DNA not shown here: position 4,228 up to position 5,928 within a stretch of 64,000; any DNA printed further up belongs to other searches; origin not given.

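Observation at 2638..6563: Cohesin/dockerin-like surface assembly module: one secreted dockerin protein and three anchored cohesin/Fn3 paralogs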

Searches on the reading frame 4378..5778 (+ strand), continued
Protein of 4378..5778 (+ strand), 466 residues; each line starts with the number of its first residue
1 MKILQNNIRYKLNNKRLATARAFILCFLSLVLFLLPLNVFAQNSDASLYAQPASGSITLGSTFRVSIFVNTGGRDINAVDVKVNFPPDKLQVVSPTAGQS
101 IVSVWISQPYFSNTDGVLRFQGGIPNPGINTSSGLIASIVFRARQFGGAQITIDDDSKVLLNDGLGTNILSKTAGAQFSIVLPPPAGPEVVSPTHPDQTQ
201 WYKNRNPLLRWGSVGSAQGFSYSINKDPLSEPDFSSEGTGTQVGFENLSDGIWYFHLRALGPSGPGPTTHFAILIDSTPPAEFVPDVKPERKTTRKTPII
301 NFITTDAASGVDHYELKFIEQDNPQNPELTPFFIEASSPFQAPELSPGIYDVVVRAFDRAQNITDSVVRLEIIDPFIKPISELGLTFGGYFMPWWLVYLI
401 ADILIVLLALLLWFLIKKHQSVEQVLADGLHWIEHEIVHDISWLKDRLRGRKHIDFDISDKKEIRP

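Call 36: search_protein_families(library=pfam, proteins=[L006:4010-5119:+, L006:5229-6152:+, L006:6182-7111:+, L006:7116-7997:+, L008:120-1271:+, L008:1362-2486:+, L008:2531-3457:+, L008:3527-4471:+, L007:5707-7107:+, L008:6844-8004:+], max_evalue=0.1)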
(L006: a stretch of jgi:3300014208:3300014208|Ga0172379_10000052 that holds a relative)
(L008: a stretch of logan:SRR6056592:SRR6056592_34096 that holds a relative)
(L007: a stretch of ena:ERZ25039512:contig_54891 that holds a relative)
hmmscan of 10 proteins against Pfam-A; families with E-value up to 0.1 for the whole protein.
L006:4010-5119:+ (369 aa): 0 families

L006:5229-6152:+ (307 aa): 1 family
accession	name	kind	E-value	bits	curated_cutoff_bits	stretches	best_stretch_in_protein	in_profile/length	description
PF00746.26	Gram_pos_anchor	-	0.049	14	20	1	287-307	23-42/43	LPXTG cell wall anchor motif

L006:6182-7111:+ (309 aa): 1 family
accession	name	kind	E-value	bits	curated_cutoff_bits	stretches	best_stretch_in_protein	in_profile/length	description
PF00404.24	Dockerin_1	-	0.00098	19.7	22.9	1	258-304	3-53/57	Dockerin type I domain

L006:7116-7997:+ (293 aa): 0 families

L008:120-1271:+ (383 aa): 0 families

L008:1362-2486:+ (374 aa): 0 families

L008:2531-3457:+ (308 aa): 3 families
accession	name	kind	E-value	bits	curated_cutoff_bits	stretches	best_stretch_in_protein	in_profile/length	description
PF06030.18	WxLIP_PGBD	-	0.00024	21.6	27.3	1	33-127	19-117/121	WxL Interacting Protein, peptidoglycan binding domain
PF06280.18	fn3_5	-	0.011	16.9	27.6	1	43-120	10-86/112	Fn3-like domain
PF21577.3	PG_0320-like_C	-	0.034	14.7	27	1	84-127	39-82/106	PG_0320-like, C-terminal domain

L008:3527-4471:+ (314 aa): 5 families
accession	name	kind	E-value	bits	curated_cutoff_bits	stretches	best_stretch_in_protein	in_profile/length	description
PF00404.24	Dockerin_1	-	2e-07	31.6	22.9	1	263-308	3-52/57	Dockerin type I domain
PF17936.7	Big_6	-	4e-06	27.4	27.6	1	84-148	16-81/83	Bacterial Ig domain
PF19077.6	Big_13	-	0.0048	17.8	27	0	184-241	33-91/102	Bacterial Ig-like domain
PF04706.18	Dickkopf_N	-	0.02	15.7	25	1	25-44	32-51/51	Dickkopf N-terminal cysteine-rich region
PF00299.24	Squash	-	0.041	14.3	22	1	25-43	9-28/29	Squash family serine protease inhibitor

L007:5707-7107:+ (466 aa): 1 family
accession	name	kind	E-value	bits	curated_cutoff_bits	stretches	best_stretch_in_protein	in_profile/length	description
PF00404.24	Dockerin_1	-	8.6e-05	23.1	22.9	1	413-461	2-54/57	Dockerin type I domain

L008:6844-8004:+ (386 aa): 1 family
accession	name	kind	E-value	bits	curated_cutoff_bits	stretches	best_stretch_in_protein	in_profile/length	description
PF00963.24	Cohesin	-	0.018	15.7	24.1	1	41-146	9-120/139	Cohesin domain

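Call 53: search_solved_structures(query=A4, max_evalue=1, show_alignments=1)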
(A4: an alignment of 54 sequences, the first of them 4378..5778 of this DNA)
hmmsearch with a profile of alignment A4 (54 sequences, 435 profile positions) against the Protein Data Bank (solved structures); distinct sequences matched with E-value up to 1: 10.
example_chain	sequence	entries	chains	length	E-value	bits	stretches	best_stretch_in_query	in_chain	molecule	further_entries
4uyp_A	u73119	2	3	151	0.0013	20.3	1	39-127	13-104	Cellulosomal scaffoldin anchoring protein C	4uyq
5g5d_A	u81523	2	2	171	0.0055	18.3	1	52-82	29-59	CELLULOSOME ANCHORING PROTEIN COHESIN REGION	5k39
2bm3_A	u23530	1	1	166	0.14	13.6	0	98-136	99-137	SCAFFOLDING DOCKERIN BINDING PROTEIN A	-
3kcp_B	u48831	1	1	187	0.16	13.5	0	98-136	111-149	Cellulosome anchoring protein, cohesin region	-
2b59_A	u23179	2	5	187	0.16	13.5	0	98-136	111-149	COG1196: Chromosome segregation ATPases | Scaffolding dockerin binding protein A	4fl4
5m0y_A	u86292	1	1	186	0.18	13.2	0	98-136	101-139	Cellulosome anchoring protein cohesin region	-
9g7n_AAA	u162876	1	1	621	0.19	13.2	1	121-185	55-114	Exotoxin A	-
8hdu_A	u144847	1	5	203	0.46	11.9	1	307-414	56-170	De novo design cavitated protein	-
6klg_A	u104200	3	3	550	0.48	11.9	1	201-263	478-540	Laccase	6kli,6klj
9nvz_L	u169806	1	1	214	0.65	11.4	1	98-175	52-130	CH70-Apex1.01 kappa chain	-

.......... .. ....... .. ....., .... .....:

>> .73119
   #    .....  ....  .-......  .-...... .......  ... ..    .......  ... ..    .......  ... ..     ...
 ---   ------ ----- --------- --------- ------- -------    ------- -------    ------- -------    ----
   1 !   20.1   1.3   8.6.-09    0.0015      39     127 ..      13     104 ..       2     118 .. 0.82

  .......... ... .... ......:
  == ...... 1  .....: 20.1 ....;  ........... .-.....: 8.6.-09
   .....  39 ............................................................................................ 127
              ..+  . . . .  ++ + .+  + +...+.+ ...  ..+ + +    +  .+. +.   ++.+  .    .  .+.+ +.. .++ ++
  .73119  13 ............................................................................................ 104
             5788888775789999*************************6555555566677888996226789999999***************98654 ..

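Call 61: predict_structure(alignment_id=A4)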
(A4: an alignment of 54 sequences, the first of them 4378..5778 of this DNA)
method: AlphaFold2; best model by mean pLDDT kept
length: 466 residues; sequences in the alignment: 54
mean_pLDDT: 86.1   pTM: 0.54
mean pLDDT of the five models: 86.1, 85.9, 84.5, 84.3, 80.3
residues with pLDDT >= 90: 266; 70-90: 137; 50-70: 51; < 50: 12
segments of 3 or more residues with pLDDT < 50: 453-457, 459-465
pLDDT, mean of each block of 10 residues (from residue 1): 68 69 83 66 78 91 92 92 97 72 67 95 87 89 96 96 92 95 82 93 96 88 93 94 96 95 87 95 94 93 89 94 73 91 93 96 96 77 73 87 94 93 85 84 79 49 44
secondary structure, 60 per line:
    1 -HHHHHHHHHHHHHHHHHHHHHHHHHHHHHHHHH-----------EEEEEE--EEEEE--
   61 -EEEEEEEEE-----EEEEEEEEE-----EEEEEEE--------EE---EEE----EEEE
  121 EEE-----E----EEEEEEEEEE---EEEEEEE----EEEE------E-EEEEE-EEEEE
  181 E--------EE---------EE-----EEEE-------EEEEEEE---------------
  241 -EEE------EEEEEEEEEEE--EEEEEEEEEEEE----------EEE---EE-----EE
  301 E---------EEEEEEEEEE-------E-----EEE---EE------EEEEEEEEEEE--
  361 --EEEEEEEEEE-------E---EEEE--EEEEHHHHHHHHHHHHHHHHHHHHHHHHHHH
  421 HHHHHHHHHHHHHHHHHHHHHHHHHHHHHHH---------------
elements in order: H2-34 E46-51 E54-58 E62-70 E76-84 E90-96 E110-112 E117-123 E134-143 E147-153 E158-161 E170-174 E176-181 E208-211 E219-225 E242-244 E251-261 E264-275 E286-288 E299-301 E311-320 E334-336 E348-358 E363-372 E384-387 E390-393 H394-451

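Call 63: fold_search(model_id=the predicted structure, library=pdb)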
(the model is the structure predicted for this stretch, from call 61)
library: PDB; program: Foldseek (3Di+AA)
matches with E <= 10: 1995; with E <= 0.001: 480
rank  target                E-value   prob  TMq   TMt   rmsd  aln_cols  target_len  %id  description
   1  2w1n                  2.3e-11  1.00  0.26  0.48  18.3       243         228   15  cohesin and fibronectin type-III double module construct from the Clostridium perfringens glycoside hydrolase GH84C (released 2009-02-03)
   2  4fl4_I                9.8e-10  1.00  0.28  0.41  14.8       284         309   13  Scaffoldin conformation and dynamics revealed by a ternary complex from the Clostridium thermocellum cellulosome (released 2012-06-27)
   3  2jll                  1.8e-09  1.00  0.18  0.22  26.9       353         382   12  Crystal structure of NCAM2 IgIV-FN3II (released 2009-11-17)
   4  6kgf_C                3.7e-09  1.00  0.27  0.78   2.6       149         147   14  Crystal structure of CaDoc0917(R16D)-CaCohA2 complex at pH 8.2 (released 2020-07-08)
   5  5e53_D                5.0e-09  1.00  0.22  0.30  22.5       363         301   12  Crystal structure of chicken CNTN1 FN1-FN3 domains (released 2016-08-31)
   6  3l8q_C                7.5e-09  1.00  0.25  0.34  17.3       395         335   11  Structure analysis of the type II cohesin dyad from the adaptor ScaA scaffoldin of Acetivibrio cellulolyticus (released 2010-05-05)
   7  2vn5_C                9.7e-09  1.00  0.25  0.70   3.4       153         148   18  The Clostridium cellulolyticum dockerin displays a dual binding mode for its cohesin partner (released 2008-05-20)
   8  7mro                  1.2e-08  1.00  0.24  0.33  21.6       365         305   11  Zebrafish CNTN4 FN1-FN3 domains (released 2022-01-05)
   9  6kge_A                1.4e-08  1.00  0.26  0.78   2.6       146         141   15  Crystal structure of CaDoc0917(R16D)-CaCohA2 complex at pH 5.5 (released 2020-07-08)
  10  2vn6_A                1.5e-08  1.00  0.25  0.70   2.9       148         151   19  The Clostridium cellulolyticum dockerin displays a dual binding mode for its cohesin partner (released 2008-05-13)
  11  6kgf_A                2.0e-08  1.00  0.26  0.76   2.7       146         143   14  Crystal structure of CaDoc0917(R16D)-CaCohA2 complex at pH 8.2 (released 2020-07-08)
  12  6kgd_A                2.4e-08  1.00  0.26  0.77   2.9       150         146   15  Crystal structure of CaDoc0917(R49D)-CaCohA2 complex at pH 8.0 (released 2020-07-08)
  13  5e53_A                2.5e-08  1.00  0.21  0.30  22.9       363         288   10  Crystal structure of chicken CNTN1 FN1-FN3 domains (released 2016-08-31)
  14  7zn2_f                2.7e-08  1.00  0.18  0.14  28.6       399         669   11  Tail tip of siphophage T5 : full complex after interaction with its bacterial receptor FhuA (released 2023-02-08)
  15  1g1k_A                3.1e-08  1.00  0.25  0.75   2.7       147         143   18  COHESIN MODULE FROM THE CELLULOSOME OF CLOSTRIDIUM CELLULOLYTICUM (released 2000-11-22)
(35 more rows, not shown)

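Call 78: find_related_loci(query=A4, collection=genome_contigs, flank=10000)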
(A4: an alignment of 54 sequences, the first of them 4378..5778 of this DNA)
Query A4 (466 aa) in genome_contigs; peptide patterns used: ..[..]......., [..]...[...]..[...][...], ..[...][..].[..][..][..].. (x = any residue, [..] = any of these).
184 stretches matched a pattern; 132 encode a relative of the query (tblastn E <= 1e-3); the best 80 are kept; 80 distinct loci.
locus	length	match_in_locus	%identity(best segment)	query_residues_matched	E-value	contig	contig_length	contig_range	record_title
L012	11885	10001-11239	49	15-423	2e-121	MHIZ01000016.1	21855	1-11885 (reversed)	MAG: Candidatus Colwellbacteria bacterium RIFCSPLOWO2_02_FULL_44_20b rifcsplowo2_02_scaffold_2766, whole genome shotgun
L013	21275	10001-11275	46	32-450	6e-119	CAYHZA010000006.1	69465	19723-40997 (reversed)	MAG TPA_asm: uncultured Candidatus Saccharibacteria bacterium isolate ERP119705_co17_168 genome assembly, contig: NODE_2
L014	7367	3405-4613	46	42-449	7e-117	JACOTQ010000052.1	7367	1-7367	MAG: Candidatus Colwellbacteria bacterium isolate NC_groundwater_48_Pr7_S2p5_44_7 FFV18_S2p5_scaffold_497618, whole geno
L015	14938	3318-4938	46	30-431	4e-116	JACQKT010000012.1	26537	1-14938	MAG: Candidatus Liptonbacteria bacterium isolate NC_groundwater_1184_Ag_S-0.1um_47_66 S_p1_S3_coassembly_k141_534278, wh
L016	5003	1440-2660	46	46-449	3e-116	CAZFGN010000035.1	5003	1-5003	MAG TPA_asm: uncultured Candidatus Saccharibacteria bacterium isolate binchicken_co95_64 genome assembly, contig: NODE_1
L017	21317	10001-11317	44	3-429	2e-114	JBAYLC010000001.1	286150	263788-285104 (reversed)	MAG: Candidatus Paceibacterota bacterium isolate SO_2016_GW1_94 scaffold00052_OW334_2016, whole genome shotgun sequence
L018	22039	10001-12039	48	11-398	2e-113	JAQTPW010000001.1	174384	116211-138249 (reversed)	MAG: Candidatus Paceibacterota bacterium isolate STB_125 NODE_192_length_174384_cov_4.767338_Sandtown_B, whole genome sh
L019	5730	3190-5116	45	6-440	5e-113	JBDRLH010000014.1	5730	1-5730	MAG: Parcubacteria group bacterium isolate MEGAHIT-group-1.765 k141_12435690, whole genome shotgun sequence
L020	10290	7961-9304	44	1-451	2e-114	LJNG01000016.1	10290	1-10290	MAG: Parcubacteria bacterium DG_74_3 WOR1_52_54_8934, whole genome shotgun sequence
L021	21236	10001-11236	44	41-452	3e-112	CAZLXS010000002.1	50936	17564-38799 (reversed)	MAG TPA_asm: uncultured Candidatus Saccharibacteria bacterium isolate SRP342105_co3_229 genome assembly, contig: NODE_38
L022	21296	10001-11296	42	24-448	8e-112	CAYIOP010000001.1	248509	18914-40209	MAG TPA_asm: uncultured Candidatus Saccharibacteria bacterium isolate ERP119705_co3_310 genome assembly, contig: NODE_15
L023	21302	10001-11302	46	21-452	1e-111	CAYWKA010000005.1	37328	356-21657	MAG TPA_asm: uncultured Candidatus Saccharibacteria bacterium isolate binchicken_co34_241 genome assembly, contig: NODE_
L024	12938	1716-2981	44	15-429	6e-111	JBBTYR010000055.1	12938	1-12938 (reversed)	MAG: Patescibacteria group bacterium isolate H41-bin042_1 H41_bin042_1_000000000055, whole genome shotgun sequence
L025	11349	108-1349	48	40-450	4e-111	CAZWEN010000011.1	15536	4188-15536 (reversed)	MAG TPA_asm: uncultured Candidatus Saccharibacteria bacterium isolate binchicken_co211_311 genome assembly, contig: NODE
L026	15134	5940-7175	46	28-429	3e-112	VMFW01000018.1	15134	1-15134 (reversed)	MAG: Parcubacteria group bacterium Gr01-1014_20 G01um101420_scaffold_1947, whole genome shotgun sequence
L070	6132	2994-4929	46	41-395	8e-99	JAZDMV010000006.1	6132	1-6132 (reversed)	MAG: bacterium isolate MEGAHIT-group-0.677 k141_7606577, whole genome shotgun sequence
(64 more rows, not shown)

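Call 91: search_protein_families(library=ncbifam, alignment_id=A7, max_evalue=0.01)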
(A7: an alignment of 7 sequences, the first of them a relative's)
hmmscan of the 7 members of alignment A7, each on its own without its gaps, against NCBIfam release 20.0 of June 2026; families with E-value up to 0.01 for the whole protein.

A. member 1, L008:1362-2486:+ (374 aa): 1 family
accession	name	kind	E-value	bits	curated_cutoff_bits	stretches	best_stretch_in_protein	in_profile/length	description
NF058581.1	CPR_Pam_pilin_C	domain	2.6e-05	24.4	55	1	212-374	3-148/148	Pam pilus system pilin subunit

B. families by the number of members that match (of 7 scanned): 2 families
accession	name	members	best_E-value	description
NF058581.1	CPR_Pam_pilin_C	4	9.5e-22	Pam pilus system pilin subunit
NF058579.1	CPR_pilus_PamT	1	1e-05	CPR-type pilus protein PamT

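Call 92: search_protein_families(library=pfam, alignment_id=A8, max_evalue=0.01)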
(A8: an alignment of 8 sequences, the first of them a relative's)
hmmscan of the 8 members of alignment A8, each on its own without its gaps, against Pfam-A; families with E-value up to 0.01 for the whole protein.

A. member 1, L008:2531-3457:+ (308 aa): 1 family
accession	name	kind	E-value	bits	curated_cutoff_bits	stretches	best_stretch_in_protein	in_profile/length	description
PF06030.18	WxLIP_PGBD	-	0.00024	21.6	27.3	1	33-127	19-117/121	WxL Interacting Protein, peptidoglycan binding domain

B. families by the number of members that match (of 8 scanned): 4 families
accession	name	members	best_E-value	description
PF06030.18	WxLIP_PGBD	3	0.00012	WxL Interacting Protein, peptidoglycan binding domain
PF10633.15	NPCBM_assoc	2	0.0013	NPCBM-associated, NEW3 domain of alpha-galactosidase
PF06280.18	fn3_5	1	6.1e-05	Fn3-like domain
PF03896.21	TRAP_alpha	1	0.0054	Translocon-associated protein (TRAP), alpha subunit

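Call 93: search_solved_structures(query=A8, max_evalue=1)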
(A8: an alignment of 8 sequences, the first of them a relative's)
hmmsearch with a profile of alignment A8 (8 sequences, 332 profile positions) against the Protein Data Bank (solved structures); distinct sequences matched with E-value up to 1: 13.
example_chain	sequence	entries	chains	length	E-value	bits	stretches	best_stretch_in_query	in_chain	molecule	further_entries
9i25_C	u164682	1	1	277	2.4e-05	26.8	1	46-208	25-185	EfmWxLIP1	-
9i1y_A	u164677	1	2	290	2.7e-05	26.7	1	46-208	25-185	EfmWxLIP1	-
2qsv_A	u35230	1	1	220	0.0096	18.3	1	94-151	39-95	Uncharacterized protein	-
7cwd_A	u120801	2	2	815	0.29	13.4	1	162-253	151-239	beta-glalactosidase | beta-galactosidase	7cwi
8k2h_B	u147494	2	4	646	0.33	13.3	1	108-151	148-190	Oligosaccharide/Monosaccharide-releasing beta-N-acetylhexosaminidase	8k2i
8i92_B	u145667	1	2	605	0.52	12.6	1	243-318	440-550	Sodium-dependent neutral amino acid transporter B(0)AT1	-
8wby_A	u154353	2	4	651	0.59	12.4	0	243-318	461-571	Sodium-dependent neutral amino acid transporter B(0)AT1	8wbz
9va1_D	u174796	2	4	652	0.59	12.4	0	243-318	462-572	Sodium-dependent neutral amino acid transporter B(0)AT1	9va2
8i93_B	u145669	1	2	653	0.59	12.4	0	243-318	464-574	Sodium-dependent neutral amino acid transporter B(0)AT1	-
6m17_A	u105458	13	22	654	0.59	12.4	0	243-318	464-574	Sodium-dependent neutral amino acid transporter B(0)AT1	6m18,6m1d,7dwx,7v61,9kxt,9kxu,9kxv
5m2o_A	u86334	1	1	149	0.63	12.3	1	80-162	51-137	Putative cellulosomal scaffoldin protein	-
8k2f_A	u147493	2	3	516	0.79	12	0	111-147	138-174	Oligosaccharide-releasing beta-N-acetylgalactosaminidase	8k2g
9kxx_A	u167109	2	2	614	0.81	12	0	243-318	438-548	Sodium-dependent neutral amino acid transporter B(0)AT1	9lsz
